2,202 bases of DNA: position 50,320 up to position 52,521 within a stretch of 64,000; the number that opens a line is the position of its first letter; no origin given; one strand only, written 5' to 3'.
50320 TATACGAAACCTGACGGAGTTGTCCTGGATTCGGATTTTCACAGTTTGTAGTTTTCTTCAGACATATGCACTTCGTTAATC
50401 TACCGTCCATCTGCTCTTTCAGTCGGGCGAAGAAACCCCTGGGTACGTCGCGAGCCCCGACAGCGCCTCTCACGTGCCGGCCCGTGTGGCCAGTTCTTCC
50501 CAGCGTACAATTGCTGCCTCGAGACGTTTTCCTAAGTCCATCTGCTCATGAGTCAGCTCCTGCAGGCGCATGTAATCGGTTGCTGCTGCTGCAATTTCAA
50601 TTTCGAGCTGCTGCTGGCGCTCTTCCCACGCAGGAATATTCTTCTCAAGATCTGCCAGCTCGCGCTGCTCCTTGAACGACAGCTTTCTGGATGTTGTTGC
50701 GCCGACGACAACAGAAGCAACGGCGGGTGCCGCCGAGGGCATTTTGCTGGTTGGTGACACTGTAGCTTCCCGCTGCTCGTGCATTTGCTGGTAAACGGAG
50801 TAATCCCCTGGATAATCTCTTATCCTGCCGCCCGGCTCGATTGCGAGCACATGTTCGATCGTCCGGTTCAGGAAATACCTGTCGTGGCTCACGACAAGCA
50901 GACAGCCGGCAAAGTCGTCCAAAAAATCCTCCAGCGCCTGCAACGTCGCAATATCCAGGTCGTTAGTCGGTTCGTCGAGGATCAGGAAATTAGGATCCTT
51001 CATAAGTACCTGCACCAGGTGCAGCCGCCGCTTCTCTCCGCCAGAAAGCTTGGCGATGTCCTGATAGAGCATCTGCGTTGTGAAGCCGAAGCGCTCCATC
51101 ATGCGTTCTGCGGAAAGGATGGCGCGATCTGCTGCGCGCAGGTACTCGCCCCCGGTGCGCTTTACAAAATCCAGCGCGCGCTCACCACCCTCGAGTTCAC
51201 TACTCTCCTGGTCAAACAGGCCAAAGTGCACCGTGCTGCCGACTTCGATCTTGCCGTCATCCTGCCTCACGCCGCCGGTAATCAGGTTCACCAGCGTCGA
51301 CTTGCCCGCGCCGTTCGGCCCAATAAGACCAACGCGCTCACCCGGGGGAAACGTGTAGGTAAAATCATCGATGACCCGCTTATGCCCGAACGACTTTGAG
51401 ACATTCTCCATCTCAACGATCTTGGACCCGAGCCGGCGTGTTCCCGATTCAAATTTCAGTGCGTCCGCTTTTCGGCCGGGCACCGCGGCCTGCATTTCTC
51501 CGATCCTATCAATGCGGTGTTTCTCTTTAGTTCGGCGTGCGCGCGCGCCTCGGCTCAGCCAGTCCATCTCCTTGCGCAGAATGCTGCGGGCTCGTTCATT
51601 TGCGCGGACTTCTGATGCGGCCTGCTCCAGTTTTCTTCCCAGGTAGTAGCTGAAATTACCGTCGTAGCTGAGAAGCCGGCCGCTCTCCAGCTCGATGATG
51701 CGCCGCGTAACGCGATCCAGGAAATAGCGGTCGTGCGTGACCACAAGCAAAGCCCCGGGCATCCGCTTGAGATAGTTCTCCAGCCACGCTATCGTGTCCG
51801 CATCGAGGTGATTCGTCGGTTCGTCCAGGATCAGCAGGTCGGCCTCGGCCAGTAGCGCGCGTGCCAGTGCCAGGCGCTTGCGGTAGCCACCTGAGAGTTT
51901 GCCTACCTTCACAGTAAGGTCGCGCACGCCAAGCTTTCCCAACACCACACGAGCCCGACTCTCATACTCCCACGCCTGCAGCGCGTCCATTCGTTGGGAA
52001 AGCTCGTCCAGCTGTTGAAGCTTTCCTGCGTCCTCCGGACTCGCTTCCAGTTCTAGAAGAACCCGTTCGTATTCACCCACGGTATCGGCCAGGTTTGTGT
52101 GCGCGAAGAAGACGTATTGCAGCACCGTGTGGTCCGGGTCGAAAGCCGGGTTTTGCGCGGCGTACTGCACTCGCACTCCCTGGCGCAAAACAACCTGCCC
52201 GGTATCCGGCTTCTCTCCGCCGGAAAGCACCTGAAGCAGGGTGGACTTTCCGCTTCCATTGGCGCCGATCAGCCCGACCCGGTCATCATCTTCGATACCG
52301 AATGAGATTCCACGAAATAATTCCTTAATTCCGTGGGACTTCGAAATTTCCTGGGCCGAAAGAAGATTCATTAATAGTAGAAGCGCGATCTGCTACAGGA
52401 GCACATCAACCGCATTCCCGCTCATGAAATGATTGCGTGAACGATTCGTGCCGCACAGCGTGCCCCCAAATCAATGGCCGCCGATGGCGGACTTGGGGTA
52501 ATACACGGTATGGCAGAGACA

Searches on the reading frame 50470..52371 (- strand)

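Call 86: search_protein_families(library=pfam, proteins=[window:50470-52371:-], max_evalue=0.00001)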
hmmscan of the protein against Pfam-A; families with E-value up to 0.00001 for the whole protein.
window:50470-52371:- (633 aa): 8 families
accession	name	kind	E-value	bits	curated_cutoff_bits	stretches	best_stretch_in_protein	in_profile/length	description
PF00005.33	ABC_tran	-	1.5e-54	184.8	25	2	20-187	2-137/137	ABC transporter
PF13304.12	AAA_21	-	3.2e-16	60.7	27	0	33-50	3-20/304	AAA domain, putative AbiEii toxin, Type IV TA system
PF16326.10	ABC_tran_CTD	-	8.6e-15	55.2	32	1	563-628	1-68/69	ABC transporter C-terminal domain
PF12848.13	ABC_tran_Xtn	-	1.8e-10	41.2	25.9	1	226-297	1-74/85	ABC transporter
PF02463.25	SMC_N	-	1.9e-10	41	40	0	326-364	11-44/220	RecF/RecN/SMC N terminal domain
PF13555.12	AAA_29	-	2e-08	34.3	27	0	21-46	14-39/61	P-loop containing region of AAA domain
PF03193.22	RsgA_GTPase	-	1.1e-06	29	30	0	345-375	107-137/174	RsgA GTPase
PF01926.29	MMR_HSR1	-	2e-06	28.3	21.9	0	346-367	1-22/113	50S ribosome-binding GTPase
